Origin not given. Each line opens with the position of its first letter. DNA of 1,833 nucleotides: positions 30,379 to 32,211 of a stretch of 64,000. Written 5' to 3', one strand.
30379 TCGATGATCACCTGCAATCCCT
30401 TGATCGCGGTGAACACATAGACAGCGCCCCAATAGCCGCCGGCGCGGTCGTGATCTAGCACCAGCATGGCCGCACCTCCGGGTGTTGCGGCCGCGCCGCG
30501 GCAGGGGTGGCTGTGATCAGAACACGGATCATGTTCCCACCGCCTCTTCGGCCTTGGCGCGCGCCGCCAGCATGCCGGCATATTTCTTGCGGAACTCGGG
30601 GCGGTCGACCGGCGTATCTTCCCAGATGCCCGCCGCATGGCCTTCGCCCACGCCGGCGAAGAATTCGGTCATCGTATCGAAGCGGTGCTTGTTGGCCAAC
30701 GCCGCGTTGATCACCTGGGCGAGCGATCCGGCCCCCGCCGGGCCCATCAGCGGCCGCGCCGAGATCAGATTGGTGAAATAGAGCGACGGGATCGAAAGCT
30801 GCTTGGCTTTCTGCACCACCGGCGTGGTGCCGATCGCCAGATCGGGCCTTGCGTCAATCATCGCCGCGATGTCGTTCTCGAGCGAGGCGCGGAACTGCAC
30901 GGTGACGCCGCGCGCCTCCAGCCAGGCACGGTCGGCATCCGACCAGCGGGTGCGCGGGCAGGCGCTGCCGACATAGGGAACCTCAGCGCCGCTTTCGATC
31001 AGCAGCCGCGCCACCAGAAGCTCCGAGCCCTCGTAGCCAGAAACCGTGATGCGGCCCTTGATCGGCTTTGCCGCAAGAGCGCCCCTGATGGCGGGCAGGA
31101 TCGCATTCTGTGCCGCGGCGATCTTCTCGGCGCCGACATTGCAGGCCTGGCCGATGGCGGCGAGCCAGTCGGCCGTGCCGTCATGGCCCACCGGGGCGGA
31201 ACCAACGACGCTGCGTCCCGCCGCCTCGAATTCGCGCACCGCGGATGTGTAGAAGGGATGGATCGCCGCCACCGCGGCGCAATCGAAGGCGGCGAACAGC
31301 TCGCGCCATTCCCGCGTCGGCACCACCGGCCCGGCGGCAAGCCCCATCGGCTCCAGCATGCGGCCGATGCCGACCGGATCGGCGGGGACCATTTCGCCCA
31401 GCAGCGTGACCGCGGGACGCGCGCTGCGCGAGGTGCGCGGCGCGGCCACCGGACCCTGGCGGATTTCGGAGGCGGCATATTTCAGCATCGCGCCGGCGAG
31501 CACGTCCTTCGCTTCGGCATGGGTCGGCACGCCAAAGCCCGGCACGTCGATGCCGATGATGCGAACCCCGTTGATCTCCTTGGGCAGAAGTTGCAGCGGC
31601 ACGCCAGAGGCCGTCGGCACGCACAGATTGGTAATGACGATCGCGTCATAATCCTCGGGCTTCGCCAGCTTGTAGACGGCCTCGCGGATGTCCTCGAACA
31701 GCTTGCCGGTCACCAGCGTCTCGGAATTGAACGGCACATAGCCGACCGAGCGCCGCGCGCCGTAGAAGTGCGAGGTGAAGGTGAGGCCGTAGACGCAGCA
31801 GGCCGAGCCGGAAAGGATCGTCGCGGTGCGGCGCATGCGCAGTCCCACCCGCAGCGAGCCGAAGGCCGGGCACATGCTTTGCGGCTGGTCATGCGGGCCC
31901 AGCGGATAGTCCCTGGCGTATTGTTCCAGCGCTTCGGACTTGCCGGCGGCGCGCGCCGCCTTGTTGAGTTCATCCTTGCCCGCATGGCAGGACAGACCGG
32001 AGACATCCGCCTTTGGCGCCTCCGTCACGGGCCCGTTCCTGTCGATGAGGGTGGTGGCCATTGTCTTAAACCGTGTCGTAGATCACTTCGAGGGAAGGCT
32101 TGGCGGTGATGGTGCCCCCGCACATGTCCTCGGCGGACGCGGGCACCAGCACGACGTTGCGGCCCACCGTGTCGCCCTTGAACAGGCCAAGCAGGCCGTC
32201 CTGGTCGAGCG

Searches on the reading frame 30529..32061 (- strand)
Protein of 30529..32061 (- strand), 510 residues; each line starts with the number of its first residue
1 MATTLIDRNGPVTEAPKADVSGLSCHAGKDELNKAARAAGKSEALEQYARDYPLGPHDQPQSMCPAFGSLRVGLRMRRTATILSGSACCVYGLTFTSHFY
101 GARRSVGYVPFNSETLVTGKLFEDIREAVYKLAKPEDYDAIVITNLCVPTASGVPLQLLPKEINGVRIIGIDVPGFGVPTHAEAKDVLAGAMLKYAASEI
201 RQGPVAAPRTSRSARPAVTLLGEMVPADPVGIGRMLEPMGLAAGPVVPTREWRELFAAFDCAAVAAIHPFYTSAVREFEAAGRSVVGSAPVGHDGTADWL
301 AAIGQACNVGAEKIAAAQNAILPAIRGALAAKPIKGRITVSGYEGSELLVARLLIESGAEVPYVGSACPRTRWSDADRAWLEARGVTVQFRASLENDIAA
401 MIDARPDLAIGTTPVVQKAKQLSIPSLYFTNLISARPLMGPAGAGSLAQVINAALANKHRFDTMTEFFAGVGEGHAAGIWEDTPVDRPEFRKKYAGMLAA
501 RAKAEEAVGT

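Call 4: search_protein_families(library=ncbifam, proteins=[window:30532-32061:-])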
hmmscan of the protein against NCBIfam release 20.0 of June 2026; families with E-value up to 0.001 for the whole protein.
window:30532-32061:- (510 aa): 4 families
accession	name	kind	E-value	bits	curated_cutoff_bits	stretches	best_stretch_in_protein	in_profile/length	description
TIGR02015.1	BchY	equivalog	1.1e-215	716.4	425.15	1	51-472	1-422/422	chlorophyllide a reductase subunit Y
TIGR01279.1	DPOR_bchN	equivalog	4.6e-15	55.4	419.95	1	122-411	69-349/407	ferredoxin:protochlorophyllide reductase (ATP-dependent) subunit N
NF002768.0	PRK02842.1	equivalog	4.9e-15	55.3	324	1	123-412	82-363/423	ferredoxin:protochlorophyllide reductase (ATP-dependent) subunit N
NF002789.0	PRK02910.1-3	equivalog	1.1e-05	24.5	509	0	165-319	114-266/535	ferredoxin:protochlorophyllide reductase (ATP-dependent) subunit B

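Call 19: find_encoding_contigs(protein=window:30529-32061:-, flank=10000, max_places=10)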
Protein window:30529-32061:- (510 aa): no gene with exactly this product is on record in the collection.
